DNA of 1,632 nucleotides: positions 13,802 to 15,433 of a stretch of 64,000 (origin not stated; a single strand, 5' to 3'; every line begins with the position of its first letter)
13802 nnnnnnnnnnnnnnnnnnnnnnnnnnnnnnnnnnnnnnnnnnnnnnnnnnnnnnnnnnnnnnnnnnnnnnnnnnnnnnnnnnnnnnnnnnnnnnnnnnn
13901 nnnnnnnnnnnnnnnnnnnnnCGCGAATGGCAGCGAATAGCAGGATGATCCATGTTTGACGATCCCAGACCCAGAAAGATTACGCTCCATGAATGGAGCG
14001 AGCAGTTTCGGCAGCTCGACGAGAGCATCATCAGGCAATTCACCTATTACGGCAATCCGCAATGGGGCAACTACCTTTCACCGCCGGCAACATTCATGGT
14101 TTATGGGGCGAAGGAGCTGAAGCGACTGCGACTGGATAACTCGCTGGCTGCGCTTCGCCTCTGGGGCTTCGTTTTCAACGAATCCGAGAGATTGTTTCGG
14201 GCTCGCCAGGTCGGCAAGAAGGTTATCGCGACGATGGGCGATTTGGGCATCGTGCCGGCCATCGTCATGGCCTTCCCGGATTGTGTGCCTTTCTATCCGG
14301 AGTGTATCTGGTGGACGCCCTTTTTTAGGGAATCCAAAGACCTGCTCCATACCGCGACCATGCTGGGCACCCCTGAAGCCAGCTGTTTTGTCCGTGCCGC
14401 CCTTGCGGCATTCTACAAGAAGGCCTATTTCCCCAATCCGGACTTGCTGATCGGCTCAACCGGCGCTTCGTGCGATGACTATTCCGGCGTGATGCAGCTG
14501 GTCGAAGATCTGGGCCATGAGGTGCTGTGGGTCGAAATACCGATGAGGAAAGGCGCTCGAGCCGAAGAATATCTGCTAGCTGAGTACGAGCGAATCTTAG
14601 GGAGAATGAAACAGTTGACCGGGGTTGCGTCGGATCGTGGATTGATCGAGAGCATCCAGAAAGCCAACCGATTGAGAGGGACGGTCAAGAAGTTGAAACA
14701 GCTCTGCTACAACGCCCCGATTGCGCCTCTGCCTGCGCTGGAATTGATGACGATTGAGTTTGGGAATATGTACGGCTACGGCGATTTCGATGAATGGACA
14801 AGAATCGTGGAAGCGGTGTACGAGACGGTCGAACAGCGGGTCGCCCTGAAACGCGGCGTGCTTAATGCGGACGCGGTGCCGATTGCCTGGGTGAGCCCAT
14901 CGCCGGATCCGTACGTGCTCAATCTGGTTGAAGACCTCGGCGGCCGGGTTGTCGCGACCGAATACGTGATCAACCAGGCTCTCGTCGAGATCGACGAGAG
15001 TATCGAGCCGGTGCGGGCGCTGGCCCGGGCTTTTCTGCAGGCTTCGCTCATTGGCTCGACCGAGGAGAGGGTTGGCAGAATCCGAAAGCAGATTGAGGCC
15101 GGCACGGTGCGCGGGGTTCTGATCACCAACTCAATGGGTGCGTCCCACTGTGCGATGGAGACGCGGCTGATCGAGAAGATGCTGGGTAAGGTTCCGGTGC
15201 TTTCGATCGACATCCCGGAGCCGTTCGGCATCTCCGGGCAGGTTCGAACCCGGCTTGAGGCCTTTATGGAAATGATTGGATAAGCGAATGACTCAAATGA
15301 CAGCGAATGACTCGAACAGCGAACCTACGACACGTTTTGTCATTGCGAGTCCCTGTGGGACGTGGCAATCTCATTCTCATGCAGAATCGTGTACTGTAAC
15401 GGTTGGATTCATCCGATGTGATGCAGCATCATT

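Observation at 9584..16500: Corrinoid methyltransferase module with a HgdAB/BcrBC-like iron-sulfur pair inserted next to a RACo-type ASKHA activase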

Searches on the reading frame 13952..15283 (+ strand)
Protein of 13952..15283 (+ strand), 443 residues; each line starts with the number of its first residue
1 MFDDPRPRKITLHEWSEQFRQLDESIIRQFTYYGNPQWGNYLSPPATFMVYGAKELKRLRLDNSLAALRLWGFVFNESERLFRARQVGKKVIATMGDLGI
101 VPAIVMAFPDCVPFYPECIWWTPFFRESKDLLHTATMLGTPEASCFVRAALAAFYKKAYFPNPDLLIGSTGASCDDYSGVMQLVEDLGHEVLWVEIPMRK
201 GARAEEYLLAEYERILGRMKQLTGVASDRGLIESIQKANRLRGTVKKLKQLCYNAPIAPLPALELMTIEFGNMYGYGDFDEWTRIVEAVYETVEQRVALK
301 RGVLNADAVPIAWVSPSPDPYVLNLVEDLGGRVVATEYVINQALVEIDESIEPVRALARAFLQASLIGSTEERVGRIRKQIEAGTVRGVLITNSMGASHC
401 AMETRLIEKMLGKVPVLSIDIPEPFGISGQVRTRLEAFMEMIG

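Call 3: search_protein_families(library=pfam, proteins=[window:13952-15283:+], max_evalue=0.01)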
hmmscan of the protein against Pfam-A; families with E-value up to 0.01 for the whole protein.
window:13952-15283:+ (443 aa): 1 family
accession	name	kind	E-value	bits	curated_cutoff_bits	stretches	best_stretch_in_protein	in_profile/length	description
PF06050.19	HGD-D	-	2.4e-38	133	28.4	1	127-442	22-342/342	2-hydroxyglutaryl-CoA dehydratase, D-component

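Call 6: search_protein_families(library=ncbifam, proteins=[window:13952-15283:+], max_evalue=0.001)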
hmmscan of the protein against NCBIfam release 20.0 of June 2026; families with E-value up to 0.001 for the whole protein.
window:13952-15283:+ (443 aa): 2 families
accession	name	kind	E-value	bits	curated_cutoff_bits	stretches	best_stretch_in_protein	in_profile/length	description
NF040772.1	double_cubane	equivalog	4.4e-22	78.6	350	1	156-442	79-372/372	double-cubane-cluster-containing anaerobic reductase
NF052456.1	HyiscapDhHadC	equivalog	0.00056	18.9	700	1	203-442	131-372/372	(R)-2-hydroxyisocaproyl-CoA dehydratase subunit beta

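Call 35: search_solved_structures(query=A2, max_evalue=0.01, show_alignments=2)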
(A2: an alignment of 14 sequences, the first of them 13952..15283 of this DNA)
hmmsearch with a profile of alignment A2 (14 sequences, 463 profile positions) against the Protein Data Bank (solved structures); distinct sequences matched with E-value up to 0.01: 3.
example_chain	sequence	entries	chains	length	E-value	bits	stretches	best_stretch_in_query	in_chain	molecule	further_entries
7yyl_C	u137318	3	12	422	4.6e-14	55.2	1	221-463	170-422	Dehydratase family protein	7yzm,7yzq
6eno_A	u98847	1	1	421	1.1e-13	53.9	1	221-462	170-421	Dehydratase family protein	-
3o3m_B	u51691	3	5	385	1.5e-10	43.5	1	225-462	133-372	beta subunit 2-hydroxyacyl-CoA dehydratase | beta-subunit 2-hydroxyacyl-CoA dehydratase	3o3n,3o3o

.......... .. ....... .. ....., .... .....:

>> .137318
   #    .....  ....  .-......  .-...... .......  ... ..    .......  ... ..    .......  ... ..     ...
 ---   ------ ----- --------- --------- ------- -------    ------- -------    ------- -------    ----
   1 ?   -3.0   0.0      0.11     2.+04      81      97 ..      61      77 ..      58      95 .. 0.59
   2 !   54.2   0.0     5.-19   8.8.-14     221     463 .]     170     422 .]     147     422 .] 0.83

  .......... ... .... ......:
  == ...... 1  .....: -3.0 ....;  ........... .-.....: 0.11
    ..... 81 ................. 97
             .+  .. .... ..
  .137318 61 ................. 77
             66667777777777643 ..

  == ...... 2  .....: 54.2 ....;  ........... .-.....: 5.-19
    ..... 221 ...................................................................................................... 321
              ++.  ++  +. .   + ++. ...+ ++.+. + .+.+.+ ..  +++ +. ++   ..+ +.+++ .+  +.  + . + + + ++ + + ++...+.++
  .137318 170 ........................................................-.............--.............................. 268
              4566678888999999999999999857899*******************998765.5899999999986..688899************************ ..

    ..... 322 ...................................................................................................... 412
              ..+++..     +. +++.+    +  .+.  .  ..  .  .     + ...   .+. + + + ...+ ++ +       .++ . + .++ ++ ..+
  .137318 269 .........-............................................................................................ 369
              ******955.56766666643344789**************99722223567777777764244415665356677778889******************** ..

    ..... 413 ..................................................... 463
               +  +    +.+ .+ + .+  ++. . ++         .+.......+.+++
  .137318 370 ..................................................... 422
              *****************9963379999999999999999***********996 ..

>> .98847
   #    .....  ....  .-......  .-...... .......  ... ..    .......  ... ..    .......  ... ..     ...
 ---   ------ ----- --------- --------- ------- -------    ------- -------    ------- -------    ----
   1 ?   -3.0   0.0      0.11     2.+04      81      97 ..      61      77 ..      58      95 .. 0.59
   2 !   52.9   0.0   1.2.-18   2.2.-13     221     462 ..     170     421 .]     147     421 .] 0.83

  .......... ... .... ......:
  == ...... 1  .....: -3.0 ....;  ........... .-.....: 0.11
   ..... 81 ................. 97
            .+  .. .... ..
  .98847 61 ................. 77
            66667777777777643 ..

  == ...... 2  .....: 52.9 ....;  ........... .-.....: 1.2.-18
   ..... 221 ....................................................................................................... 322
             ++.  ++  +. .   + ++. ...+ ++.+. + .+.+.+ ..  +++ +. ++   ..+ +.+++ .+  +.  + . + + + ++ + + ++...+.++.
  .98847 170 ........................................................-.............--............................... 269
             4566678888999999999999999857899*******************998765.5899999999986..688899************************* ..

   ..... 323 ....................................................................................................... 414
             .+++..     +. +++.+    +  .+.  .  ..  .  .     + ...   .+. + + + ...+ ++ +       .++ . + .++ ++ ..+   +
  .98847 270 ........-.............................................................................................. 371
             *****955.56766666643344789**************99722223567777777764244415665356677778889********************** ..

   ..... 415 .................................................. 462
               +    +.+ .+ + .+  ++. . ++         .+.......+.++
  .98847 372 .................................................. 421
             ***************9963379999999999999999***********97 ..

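Call 49: find_homologous_proteins(query=window:13952-15283:+, max_evalue=0.001)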
Query window:13952-15283:+ (443 aa): 486 proteins with E <= 0.001 among 8000 candidates; the best 120 are listed.
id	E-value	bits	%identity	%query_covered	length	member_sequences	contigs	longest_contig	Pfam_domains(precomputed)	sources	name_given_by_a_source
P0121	0.0e+0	1009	100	100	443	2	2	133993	PF06050.20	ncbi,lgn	-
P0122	1.9e-257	872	86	100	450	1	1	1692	PF06050.20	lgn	-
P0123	3.4e-251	852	84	100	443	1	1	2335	PF06050.20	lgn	-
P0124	1.1e-223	761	70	100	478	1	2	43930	PF06050.20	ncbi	ncbi:MAG: 2-hydroxyacyl-CoA dehydratase family protein [candidate division WOR-3 bacterium]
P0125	9.3e-219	745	71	100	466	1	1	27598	PF06050.20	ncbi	-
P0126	8.8e-207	705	69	100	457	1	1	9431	PF06050.20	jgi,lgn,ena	-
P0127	8.2e-205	699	68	100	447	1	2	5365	PF06050.20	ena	-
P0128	6.3e-204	696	65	100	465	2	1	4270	PF06050.20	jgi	-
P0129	1.9e-203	694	67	100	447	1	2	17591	PF06050.20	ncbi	-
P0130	1.9e-201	688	67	100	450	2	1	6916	PF06050.20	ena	-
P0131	5.2e-201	686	66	100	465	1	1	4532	PF06050.20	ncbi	-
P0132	1.2e-200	685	68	99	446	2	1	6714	PF06050.20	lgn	-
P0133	2.1e-200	684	68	99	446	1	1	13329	PF06050.20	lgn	-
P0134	8.0e-200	682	63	99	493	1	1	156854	PF06050.20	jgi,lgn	-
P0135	8.1e-200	682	68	99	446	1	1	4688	PF06050.20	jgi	jgi:benzoyl-CoA reductase/2-hydroxyglutaryl-CoA dehydratase subunit BcrC/BadD/HgdB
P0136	2.0e-199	681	68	99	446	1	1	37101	PF06050.20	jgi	jgi:benzoyl-CoA reductase/2-hydroxyglutaryl-CoA dehydratase subunit BcrC/BadD/HgdB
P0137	3.9e-199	680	66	100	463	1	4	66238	PF06050.20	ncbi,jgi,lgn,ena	ncbi:MAG TPA: 2-hydroxyacyl-CoA dehydratase family protein [bacterium]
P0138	1.7e-198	678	63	100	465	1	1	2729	PF06050.20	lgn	-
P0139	2.5e-198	677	66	100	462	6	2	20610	PF06050.20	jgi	-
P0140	2.7e-198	677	65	100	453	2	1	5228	PF06050.20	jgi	jgi:benzoyl-CoA reductase/2-hydroxyglutaryl-CoA dehydratase subunit BcrC/BadD/HgdB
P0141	7.7e-198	676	64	100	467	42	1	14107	PF06050.20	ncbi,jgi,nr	ncbi:MAG: 2-hydroxyacyl-CoA dehydratase [Candidatus Stahlbacteria bacterium]|nr:MAG: 2-hydroxyacyl-C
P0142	8.5e-198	676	63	100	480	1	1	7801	PF06050.20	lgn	-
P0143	1.0e-195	669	62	100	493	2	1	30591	PF06050.20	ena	-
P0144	2.3e-195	668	65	100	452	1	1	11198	PF06050.20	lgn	-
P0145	1.3e-194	665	62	100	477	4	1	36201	PF06050.20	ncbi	-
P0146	1.9e-194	665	64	98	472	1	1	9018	PF06050.20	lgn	-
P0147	1.9e-194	665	66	99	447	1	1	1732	PF06050.20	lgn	-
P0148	3.4e-194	664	65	100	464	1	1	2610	PF06050.20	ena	-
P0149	2.4e-192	658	62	100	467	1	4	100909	PF06050.20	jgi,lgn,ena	-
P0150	2.7e-192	657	63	100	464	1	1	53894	PF06050.20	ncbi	ncbi:MAG: 2-hydroxyacyl-CoA dehydratase family protein [bacterium]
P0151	7.4e-192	656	64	100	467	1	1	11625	PF06050.20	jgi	jgi:hypothetical protein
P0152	8.6e-192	656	61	100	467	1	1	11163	PF06050.20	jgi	jgi:hypothetical protein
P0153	8.7e-192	656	64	100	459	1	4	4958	PF06050.20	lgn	-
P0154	2.8e-191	654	64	99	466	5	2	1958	PF06050.20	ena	-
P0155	1.0e-190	652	65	100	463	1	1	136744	PF06050.20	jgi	jgi:benzoyl-CoA reductase/2-hydroxyglutaryl-CoA dehydratase subunit BcrC/BadD/HgdB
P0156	1.1e-190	652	63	100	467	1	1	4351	PF06050.20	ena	-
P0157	1.1e-190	652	61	100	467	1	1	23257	PF06050.20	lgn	-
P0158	1.2e-190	652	62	98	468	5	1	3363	PF06050.20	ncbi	-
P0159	1.4e-190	652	62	100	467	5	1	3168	PF06050.20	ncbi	-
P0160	3.5e-190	650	61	100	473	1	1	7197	PF06050.20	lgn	-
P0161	5.5e-190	650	62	100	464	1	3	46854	PF06050.20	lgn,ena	-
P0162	6.1e-190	650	62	100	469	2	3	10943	PF06050.20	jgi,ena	-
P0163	6.3e-190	650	62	98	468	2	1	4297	PF06050.20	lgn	-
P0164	1.3e-189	649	63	98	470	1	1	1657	PF06050.20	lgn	-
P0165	2.2e-189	648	61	100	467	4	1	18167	PF06050.20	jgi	-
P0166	2.2e-189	648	64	100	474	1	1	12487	PF06050.20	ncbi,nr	ncbi:MAG: 2-hydroxyacyl-CoA dehydratase family protein [candidate division WOR-3 bacterium]|nr:2-hyd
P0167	2.5e-189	648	63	98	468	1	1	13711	PF06050.20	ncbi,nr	ncbi:MAG: 2-hydroxyacyl-CoA dehydratase family protein [candidate division WOR-3 bacterium]|nr:2-hyd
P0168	2.7e-189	648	61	98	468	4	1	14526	PF06050.20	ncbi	ncbi:MAG: 2-hydroxyacyl-CoA dehydratase [bacterium]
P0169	4.6e-189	647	61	97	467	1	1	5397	PF06050.20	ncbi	-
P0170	8.1e-189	646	62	100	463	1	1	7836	PF06050.20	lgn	-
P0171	8.5e-189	646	63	98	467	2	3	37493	PF06050.20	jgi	-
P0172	9.2e-189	646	62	100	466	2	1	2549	PF06050.20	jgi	jgi:hypothetical protein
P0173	1.0e-188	646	60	98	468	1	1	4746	PF06050.20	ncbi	ncbi:MAG: 2-hydroxyacyl-CoA dehydratase [bacterium]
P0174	1.2e-188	645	61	100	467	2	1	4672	PF06050.20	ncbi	-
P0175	1.2e-188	645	63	100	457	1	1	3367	PF06050.20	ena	-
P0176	1.3e-188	645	63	98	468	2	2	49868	PF06050.20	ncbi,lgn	ncbi:MAG: 2-hydroxyacyl-CoA dehydratase family protein [candidate division WOR-3 bacterium]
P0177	1.4e-188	645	61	98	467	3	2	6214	PF06050.20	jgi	jgi:hypothetical protein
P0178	1.4e-188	645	63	99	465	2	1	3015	PF06050.20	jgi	jgi:hypothetical protein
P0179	1.7e-188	645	61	98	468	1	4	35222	PF06050.20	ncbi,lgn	ncbi:MAG: 2-hydroxyacyl-CoA dehydratase family protein [candidate division WOR-3 bacterium]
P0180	1.9e-188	645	63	99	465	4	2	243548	PF06050.20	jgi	jgi:hypothetical protein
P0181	2.5e-188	644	61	100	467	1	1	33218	PF06050.20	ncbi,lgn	-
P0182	2.8e-188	644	62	100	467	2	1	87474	PF06050.20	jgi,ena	-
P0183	4.2e-188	644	62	100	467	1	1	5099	PF06050.20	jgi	jgi:hypothetical protein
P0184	4.3e-188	644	61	98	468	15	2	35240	PF06050.20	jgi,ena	-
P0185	4.9e-188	643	59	98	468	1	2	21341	PF06050.20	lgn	-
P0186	6.3e-188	643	64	100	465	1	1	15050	PF06050.20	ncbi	-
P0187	7.5e-188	643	62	98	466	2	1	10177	PF06050.20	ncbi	-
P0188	8.9e-188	643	62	100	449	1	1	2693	PF06050.20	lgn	-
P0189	1.3e-187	642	60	97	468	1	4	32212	PF06050.20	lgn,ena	-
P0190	2.3e-187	641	62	100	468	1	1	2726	PF06050.20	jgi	-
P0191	3.5e-187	641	62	100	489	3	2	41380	PF06050.20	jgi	-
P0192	3.7e-187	641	63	99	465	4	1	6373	PF06050.20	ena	-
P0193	6.3e-187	640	62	100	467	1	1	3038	PF06050.20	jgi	jgi:hypothetical protein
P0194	7.2e-187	640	61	100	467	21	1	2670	PF06050.20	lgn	-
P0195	9.8e-187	639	63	99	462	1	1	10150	PF06050.20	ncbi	-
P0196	1.1e-186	639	61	98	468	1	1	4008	PF06050.20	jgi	jgi:benzoyl-CoA reductase/2-hydroxyglutaryl-CoA dehydratase subunit BcrC/BadD/HgdB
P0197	1.2e-186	639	62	98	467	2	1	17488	PF06050.20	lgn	-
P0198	1.2e-186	639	61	98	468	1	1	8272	PF06050.20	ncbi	-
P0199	2.5e-186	638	63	100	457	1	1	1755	PF06050.20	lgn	-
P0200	3.1e-186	638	60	98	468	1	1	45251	PF06050.20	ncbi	ncbi:MAG: 2-hydroxyacyl-CoA dehydratase [bacterium]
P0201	3.5e-186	637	62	100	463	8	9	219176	PF06050.20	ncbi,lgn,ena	-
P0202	3.8e-186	637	63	97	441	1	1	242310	PF06050.20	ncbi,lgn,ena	-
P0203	3.9e-186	637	60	100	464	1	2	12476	PF06050.20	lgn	-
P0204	4.1e-186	637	60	97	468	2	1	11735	PF06050.20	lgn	-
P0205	8.7e-186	636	61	100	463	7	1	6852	PF06050.20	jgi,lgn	jgi:hypothetical protein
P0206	9.9e-186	636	61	100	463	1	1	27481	PF06050.20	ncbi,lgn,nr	ncbi:2-hydroxyacyl-CoA dehydratase [candidate division WOR-3 bacterium]|nr:2-hydroxyacyl-CoA dehydra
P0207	1.0e-185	636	60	100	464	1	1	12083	PF06050.20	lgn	-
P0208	1.4e-185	635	61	100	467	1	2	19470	PF06050.20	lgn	-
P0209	1.4e-185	635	61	100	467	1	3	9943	PF06050.20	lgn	-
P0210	1.5e-185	635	63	98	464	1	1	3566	PF06050.20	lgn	-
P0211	1.8e-185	635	63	98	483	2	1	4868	PF06050.20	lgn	-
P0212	3.4e-185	634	61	100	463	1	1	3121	PF06050.20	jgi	-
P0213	4.5e-185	634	63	100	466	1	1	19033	PF06050.20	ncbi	-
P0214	7.1e-185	633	59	98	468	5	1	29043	PF06050.20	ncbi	-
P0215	1.0e-184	632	60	100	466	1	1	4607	PF06050.20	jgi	jgi:hypothetical protein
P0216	1.2e-184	632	62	100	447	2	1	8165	PF06050.20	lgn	-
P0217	1.2e-184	632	60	98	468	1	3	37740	PF06050.20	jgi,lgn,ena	-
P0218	1.2e-184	632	62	100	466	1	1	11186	PF06050.20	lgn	-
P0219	1.3e-184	632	61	100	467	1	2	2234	PF06050.20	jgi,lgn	jgi:hypothetical protein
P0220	1.7e-184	632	61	98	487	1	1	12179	PF06050.20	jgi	jgi:hypothetical protein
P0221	3.1e-184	631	59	100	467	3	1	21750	PF06050.20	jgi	-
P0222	5.2e-184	630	59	100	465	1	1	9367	PF06050.20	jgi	jgi:hypothetical protein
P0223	6.1e-184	630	61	100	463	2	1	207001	PF06050.20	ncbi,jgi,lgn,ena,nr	ncbi:MAG: 2-hydroxyacyl-CoA dehydratase family protein [candidate division WOR-3 bacterium]|nr:2-hyd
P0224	8.2e-184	630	60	98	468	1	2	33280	PF06050.20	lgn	-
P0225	8.7e-184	629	60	100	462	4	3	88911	PF06050.20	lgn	-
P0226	1.3e-183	629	61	100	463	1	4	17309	PF06050.20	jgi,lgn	jgi:hypothetical protein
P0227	2.3e-183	628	62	100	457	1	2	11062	PF06050.20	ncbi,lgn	-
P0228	2.7e-183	628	59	100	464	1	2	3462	PF06050.20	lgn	-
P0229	2.8e-183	628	61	100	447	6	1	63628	PF06050.20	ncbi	ncbi:MAG: 2-hydroxyacyl-CoA dehydratase family protein [candidate division WOR-3 bacterium]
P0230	5.0e-183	627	60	100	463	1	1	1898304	PF06050.20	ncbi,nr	ncbi:MAG: 2-hydroxyacyl-CoA dehydratase [candidate division WOR-3 bacterium]|nr:MAG: 2-hydroxyacyl-C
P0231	5.3e-183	627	61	100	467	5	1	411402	PF06050.20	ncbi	-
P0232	5.7e-183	627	60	100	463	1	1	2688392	PF06050.20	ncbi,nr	ncbi:MAG: 2-hydroxyacyl-CoA dehydratase [candidate division WOR-3 bacterium]|nr:MAG: 2-hydroxyacyl-C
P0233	7.8e-183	626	62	100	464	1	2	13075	PF06050.20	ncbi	-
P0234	7.9e-183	626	61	100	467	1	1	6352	PF06050.20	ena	-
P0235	8.3e-183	626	60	100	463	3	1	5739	PF06050.20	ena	-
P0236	3.4e-182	624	60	100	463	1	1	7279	PF06050.20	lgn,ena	-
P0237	4.8e-182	624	60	100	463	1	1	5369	PF06050.20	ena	-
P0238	8.4e-182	623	59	99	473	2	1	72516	PF06050.20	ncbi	-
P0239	2.3e-181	621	61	100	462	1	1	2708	PF06050.20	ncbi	-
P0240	3.0e-181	621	62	99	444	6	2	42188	PF06050.20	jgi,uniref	uniref:2-hydroxyacyl-CoA dehydratase n=1 Tax=candidate division WOR-3 bacterium TaxID=2052148 RepID=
